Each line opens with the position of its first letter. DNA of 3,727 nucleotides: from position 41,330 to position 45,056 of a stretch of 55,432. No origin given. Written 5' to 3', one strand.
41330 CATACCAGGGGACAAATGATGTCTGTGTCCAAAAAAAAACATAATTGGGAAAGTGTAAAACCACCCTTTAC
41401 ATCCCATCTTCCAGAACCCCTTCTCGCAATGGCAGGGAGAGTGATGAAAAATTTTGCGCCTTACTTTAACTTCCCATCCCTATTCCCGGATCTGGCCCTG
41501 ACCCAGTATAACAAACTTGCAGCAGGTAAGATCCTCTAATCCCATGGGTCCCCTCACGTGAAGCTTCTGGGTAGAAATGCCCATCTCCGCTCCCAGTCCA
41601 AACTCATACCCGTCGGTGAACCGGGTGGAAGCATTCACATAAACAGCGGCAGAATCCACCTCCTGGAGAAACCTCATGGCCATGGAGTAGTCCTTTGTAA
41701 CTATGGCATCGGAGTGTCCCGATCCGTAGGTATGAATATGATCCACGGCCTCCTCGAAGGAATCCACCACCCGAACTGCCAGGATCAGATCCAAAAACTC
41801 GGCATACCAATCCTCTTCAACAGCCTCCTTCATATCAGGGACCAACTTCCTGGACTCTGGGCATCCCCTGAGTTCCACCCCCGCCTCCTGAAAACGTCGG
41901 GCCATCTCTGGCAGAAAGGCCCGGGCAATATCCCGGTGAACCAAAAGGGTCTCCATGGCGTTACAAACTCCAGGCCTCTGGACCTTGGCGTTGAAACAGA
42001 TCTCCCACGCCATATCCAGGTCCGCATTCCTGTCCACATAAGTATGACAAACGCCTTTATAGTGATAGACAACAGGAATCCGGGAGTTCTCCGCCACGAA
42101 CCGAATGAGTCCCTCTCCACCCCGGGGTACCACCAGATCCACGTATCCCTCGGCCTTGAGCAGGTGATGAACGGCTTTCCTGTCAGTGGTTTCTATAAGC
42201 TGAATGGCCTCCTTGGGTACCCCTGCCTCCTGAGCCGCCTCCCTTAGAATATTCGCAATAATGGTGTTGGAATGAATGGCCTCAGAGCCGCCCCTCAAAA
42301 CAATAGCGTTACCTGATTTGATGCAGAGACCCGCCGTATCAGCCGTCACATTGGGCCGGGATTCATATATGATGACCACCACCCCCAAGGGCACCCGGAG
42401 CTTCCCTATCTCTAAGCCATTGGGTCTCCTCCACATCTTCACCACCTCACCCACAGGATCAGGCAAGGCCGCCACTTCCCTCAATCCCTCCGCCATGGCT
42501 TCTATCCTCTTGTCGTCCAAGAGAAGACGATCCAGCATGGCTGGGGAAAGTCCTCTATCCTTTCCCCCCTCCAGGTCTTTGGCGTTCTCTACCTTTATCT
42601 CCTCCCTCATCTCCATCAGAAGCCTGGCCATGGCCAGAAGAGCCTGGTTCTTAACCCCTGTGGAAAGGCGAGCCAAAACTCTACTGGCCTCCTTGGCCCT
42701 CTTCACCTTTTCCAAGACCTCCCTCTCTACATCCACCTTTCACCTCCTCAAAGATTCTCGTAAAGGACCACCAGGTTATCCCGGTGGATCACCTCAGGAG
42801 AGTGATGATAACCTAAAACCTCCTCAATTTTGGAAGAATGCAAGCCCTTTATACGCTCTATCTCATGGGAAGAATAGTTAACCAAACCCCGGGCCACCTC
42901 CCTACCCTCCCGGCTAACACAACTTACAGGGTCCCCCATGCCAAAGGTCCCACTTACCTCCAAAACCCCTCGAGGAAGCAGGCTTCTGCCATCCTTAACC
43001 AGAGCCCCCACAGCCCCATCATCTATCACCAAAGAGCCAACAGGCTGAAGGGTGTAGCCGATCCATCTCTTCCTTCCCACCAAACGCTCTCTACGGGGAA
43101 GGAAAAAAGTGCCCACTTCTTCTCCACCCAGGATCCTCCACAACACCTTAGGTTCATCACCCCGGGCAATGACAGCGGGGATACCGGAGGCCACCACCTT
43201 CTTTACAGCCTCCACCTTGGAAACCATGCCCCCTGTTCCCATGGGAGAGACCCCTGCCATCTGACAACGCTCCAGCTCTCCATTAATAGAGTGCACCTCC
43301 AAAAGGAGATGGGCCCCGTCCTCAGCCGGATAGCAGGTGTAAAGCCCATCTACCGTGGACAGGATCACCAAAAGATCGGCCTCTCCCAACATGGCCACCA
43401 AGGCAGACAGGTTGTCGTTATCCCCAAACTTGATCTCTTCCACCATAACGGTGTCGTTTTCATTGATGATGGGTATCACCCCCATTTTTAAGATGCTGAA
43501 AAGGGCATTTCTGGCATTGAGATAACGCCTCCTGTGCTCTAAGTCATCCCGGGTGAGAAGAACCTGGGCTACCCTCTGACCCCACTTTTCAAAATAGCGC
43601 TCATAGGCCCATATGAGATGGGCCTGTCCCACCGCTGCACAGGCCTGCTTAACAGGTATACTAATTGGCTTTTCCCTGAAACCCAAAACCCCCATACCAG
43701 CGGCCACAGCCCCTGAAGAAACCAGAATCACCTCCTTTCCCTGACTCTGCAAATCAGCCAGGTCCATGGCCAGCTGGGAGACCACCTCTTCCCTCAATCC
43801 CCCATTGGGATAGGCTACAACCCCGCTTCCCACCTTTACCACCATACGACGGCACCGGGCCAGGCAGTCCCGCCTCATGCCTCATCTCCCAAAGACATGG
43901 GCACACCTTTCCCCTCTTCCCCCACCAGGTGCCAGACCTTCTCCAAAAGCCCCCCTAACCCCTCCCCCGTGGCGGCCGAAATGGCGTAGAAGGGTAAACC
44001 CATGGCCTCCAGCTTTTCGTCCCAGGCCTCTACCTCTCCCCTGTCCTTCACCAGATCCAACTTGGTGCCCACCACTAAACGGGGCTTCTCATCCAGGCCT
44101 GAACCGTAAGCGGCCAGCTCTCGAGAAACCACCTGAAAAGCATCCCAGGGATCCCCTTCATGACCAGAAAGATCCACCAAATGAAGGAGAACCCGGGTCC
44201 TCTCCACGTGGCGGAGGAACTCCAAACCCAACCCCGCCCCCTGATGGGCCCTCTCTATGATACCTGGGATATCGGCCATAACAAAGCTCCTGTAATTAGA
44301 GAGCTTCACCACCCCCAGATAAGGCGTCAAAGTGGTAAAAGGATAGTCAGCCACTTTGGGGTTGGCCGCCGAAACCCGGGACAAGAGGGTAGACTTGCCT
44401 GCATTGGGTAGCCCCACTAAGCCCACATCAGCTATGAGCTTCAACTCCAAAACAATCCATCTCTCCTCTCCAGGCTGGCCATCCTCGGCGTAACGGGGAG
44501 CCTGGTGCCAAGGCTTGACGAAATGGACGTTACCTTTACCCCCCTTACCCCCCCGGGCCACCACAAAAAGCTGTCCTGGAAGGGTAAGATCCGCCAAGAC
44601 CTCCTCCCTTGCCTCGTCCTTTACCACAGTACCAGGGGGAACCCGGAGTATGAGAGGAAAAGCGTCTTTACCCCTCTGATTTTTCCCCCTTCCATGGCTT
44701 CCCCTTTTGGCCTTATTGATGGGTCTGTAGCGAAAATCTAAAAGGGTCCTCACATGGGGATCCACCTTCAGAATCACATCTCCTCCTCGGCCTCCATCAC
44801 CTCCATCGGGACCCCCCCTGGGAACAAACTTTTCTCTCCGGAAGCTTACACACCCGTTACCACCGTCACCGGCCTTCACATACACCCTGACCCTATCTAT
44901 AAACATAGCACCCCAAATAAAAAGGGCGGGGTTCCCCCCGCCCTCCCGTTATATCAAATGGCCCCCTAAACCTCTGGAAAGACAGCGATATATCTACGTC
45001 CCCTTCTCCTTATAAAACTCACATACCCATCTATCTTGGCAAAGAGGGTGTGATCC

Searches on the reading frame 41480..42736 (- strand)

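Call 74: search_protein_families(library=pfam, proteins=[window:41480-42736:-], max_evalue=0.00001)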
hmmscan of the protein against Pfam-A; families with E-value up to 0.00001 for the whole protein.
window:41480-42736:- (418 aa): 1 family
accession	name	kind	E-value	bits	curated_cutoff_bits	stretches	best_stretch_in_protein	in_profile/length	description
PF00171.27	Aldedh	-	4.4e-26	91.9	23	1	5-285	29-296/461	Aldehyde dehydrogenase family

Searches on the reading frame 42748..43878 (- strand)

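Call 74: search_protein_families(library=pfam, proteins=[window:42748-43878:-], max_evalue=0.00001)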
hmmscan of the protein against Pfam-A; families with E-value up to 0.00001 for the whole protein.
window:42748-43878:- (376 aa): 2 families
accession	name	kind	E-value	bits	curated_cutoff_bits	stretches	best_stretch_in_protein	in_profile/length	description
PF00696.33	AA_kinase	-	3.2e-36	125.7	24.9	1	11-238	2-233/234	Amino acid kinase family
PF01472.26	PUA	-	5.6e-22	77.9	24.8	1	281-355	1-74/74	PUA domain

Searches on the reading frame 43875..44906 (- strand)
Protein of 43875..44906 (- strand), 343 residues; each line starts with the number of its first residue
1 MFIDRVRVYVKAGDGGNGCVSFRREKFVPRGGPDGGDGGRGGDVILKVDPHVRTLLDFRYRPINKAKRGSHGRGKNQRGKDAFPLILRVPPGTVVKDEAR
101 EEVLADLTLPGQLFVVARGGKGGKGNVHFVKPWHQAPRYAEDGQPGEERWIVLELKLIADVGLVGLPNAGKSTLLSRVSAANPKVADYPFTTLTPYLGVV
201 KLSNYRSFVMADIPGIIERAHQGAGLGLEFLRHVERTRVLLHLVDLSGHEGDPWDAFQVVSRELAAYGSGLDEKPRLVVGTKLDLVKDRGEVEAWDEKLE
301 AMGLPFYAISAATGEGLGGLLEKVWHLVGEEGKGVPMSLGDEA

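Call 74: search_protein_families(library=pfam, proteins=[window:43875-44906:-], max_evalue=0.00001)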
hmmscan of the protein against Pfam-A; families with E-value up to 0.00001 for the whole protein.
window:43875-44906:- (343 aa): 3 families
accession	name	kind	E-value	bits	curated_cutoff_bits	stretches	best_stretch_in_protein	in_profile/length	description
PF01018.28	GTP1_OBG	-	1.6e-63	213.4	27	1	3-157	1-155/155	GTP1/OBG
PF01926.29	MMR_HSR1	-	1.5e-23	83.5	21.9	1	160-282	1-113/113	50S ribosome-binding GTPase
PF02421.24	FeoB_N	-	5.9e-09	36.1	27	1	161-217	3-58/156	Ferrous iron transport protein B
